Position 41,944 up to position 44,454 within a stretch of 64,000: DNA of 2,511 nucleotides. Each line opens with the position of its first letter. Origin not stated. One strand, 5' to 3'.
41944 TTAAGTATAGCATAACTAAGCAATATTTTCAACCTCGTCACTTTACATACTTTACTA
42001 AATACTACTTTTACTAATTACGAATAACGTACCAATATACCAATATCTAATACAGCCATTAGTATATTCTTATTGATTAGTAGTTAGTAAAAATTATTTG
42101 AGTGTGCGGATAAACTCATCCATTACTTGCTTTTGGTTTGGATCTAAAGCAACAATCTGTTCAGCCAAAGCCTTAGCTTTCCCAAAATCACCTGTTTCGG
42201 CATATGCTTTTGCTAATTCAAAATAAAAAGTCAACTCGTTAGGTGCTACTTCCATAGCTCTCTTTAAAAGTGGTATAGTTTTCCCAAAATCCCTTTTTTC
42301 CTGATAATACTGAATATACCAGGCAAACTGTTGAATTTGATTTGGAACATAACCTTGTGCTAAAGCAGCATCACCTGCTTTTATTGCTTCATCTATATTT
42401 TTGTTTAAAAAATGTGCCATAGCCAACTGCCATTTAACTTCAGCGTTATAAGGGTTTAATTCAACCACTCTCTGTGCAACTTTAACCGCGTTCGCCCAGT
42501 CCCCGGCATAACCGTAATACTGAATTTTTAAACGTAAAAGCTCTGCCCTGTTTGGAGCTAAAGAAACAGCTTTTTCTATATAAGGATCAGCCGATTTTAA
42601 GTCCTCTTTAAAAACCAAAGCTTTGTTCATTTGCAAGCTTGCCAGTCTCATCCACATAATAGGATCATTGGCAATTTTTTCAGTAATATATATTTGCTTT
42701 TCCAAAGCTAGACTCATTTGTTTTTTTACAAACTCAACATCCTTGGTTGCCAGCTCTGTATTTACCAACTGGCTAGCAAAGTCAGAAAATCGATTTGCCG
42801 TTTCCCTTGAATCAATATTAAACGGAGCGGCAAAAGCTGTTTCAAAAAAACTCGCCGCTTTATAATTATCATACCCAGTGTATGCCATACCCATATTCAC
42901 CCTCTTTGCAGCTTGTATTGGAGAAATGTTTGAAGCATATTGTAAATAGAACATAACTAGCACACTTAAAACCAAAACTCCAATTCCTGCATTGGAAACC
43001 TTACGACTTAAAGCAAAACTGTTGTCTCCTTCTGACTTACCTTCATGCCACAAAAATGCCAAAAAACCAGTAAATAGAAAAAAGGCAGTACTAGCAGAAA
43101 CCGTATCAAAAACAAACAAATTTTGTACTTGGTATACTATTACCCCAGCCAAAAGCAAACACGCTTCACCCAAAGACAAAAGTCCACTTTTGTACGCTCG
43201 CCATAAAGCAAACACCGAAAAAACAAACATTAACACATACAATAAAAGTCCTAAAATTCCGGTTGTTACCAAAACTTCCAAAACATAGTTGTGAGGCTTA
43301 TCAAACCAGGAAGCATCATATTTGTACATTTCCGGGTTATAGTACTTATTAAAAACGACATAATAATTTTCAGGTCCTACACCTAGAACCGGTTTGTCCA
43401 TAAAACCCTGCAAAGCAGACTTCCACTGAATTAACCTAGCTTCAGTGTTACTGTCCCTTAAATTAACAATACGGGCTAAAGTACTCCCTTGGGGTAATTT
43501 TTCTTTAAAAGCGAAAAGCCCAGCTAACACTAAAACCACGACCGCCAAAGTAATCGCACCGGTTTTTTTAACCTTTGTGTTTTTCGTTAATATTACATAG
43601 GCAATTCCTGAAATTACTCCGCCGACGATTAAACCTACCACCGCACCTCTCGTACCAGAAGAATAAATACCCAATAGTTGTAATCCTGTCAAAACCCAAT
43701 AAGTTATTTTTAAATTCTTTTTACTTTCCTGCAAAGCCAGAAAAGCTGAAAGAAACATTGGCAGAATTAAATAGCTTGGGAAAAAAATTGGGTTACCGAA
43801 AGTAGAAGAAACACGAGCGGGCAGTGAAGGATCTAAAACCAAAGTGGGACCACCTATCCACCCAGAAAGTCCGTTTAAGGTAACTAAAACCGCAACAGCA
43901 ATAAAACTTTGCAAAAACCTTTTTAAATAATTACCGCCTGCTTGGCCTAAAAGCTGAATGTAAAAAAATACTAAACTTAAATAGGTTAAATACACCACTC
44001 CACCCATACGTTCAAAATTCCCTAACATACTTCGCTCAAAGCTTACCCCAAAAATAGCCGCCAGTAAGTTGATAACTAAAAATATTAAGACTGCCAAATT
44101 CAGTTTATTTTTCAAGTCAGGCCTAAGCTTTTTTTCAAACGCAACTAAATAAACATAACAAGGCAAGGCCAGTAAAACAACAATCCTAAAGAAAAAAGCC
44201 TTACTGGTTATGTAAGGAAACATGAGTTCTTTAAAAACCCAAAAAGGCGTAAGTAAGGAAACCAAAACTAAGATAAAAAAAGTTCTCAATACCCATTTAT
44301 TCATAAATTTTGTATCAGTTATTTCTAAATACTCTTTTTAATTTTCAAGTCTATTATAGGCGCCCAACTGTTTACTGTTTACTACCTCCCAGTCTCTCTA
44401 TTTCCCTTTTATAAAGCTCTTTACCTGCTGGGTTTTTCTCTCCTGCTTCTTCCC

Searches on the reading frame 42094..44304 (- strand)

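Call 13: search_protein_families(library=pfam, proteins=[window:42094-44304:-], max_evalue=0.0001)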
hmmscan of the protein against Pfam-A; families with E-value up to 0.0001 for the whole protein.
window:42094-44304:- (736 aa): 11 families
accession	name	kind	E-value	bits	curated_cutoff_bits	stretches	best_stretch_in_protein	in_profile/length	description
PF04932.20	Wzy_C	-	1.7e-23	83.5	31.7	1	208-357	5-149/149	O-Antigen ligase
PF14559.12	TPR_19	-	1.9e-14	54.2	25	2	670-726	4-60/68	Tetratricopeptide repeat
PF13428.12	TPR_14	-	1.2e-12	47.6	23.5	0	694-728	4-38/44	Tetratricopeptide repeat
PF13432.12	TPR_16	-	1e-11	45.5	32.7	1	594-650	4-60/65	Tetratricopeptide repeat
PF07719.23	TPR_2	-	1.4e-10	40.9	27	0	693-723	3-33/34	Tetratricopeptide repeat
PF13181.12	TPR_8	-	2e-09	37.3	25.7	0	693-723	3-33/34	Tetratricopeptide repeat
PF13424.12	TPR_12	-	2.8e-06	27.9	30.1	0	666-721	12-75/77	Tetratricopeptide repeat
PF13174.12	TPR_6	-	6.9e-06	26.8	26.3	0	694-723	3-32/33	Tetratricopeptide repeat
PF13371.12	TPR_9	-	2.6e-05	24.6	35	0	667-726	5-64/73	Tetratricopeptide repeat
PF00515.34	TPR_1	-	3.2e-05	24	27.8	0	694-723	4-33/34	Tetratricopeptide repeat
PF13431.12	TPR_17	-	8.8e-05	22.9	24.4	0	679-711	1-33/34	Tetratricopeptide repeat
